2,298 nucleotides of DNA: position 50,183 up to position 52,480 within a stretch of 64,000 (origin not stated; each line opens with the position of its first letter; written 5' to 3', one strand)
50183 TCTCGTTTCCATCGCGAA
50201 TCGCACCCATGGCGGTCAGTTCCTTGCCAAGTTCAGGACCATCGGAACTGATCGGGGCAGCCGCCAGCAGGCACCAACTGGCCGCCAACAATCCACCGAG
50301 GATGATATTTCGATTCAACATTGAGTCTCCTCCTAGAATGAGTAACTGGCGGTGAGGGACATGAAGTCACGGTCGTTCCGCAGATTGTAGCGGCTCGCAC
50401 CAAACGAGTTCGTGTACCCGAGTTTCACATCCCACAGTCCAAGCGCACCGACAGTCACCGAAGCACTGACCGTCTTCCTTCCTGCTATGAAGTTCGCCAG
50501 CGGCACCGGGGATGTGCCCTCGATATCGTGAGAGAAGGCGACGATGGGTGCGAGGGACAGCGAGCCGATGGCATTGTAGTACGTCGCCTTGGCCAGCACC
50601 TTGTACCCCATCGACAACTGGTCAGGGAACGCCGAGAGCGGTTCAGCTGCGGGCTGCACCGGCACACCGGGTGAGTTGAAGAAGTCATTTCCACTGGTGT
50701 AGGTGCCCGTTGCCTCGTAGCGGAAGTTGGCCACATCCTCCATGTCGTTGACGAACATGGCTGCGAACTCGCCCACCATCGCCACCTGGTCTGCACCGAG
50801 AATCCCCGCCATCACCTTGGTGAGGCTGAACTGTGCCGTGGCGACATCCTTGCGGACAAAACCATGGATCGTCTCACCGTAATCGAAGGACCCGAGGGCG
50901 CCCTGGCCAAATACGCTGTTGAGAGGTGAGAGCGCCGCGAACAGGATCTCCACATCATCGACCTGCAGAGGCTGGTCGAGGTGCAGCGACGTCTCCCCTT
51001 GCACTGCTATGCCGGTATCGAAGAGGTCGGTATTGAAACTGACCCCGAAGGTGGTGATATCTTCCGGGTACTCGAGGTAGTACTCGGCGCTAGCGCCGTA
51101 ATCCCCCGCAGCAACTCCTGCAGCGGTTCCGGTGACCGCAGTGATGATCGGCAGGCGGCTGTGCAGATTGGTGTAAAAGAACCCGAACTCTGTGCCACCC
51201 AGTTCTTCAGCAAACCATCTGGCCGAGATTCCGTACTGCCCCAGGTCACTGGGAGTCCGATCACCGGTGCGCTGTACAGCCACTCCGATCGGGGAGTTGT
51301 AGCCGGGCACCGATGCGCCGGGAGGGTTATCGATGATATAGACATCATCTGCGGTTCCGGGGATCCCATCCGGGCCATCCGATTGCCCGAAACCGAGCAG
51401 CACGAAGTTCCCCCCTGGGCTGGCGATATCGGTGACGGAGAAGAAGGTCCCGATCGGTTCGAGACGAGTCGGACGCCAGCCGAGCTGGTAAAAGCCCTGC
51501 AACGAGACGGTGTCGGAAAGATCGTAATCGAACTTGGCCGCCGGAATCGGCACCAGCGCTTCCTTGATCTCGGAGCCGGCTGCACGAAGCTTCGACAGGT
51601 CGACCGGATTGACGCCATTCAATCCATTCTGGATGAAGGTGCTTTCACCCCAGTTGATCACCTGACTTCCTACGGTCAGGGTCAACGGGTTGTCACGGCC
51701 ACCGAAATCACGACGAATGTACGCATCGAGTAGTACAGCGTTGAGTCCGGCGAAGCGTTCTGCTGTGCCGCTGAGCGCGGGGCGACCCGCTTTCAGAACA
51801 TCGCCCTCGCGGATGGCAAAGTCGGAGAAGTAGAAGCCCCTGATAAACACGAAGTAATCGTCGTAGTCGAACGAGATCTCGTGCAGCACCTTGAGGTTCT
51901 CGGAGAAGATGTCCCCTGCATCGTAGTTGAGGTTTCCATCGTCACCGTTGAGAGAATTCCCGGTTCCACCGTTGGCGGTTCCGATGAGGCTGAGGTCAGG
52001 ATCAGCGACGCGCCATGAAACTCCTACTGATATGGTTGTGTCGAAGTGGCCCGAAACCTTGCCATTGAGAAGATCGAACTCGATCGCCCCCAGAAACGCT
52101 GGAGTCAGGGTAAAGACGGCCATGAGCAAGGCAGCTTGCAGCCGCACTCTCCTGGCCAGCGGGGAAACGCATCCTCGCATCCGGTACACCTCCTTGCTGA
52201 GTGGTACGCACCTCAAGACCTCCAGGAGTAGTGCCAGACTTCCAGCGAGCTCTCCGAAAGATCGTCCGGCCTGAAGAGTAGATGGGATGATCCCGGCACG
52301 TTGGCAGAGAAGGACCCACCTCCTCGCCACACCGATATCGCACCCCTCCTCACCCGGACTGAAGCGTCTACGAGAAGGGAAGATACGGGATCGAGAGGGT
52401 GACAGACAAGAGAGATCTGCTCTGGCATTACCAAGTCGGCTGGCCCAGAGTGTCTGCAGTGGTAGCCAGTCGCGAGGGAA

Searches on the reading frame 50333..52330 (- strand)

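Call 82: search_protein_families(library=pfam, proteins=[window:50333-52330:-], max_evalue=0.00001)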
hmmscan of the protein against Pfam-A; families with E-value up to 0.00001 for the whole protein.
window:50333-52330:- (665 aa): 1 family
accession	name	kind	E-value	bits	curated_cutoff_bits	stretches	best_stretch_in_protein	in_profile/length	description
PF06980.17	DUF1302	-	8.7e-153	510.6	23.2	1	65-665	5-541/541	Protein of unknown function (DUF1302)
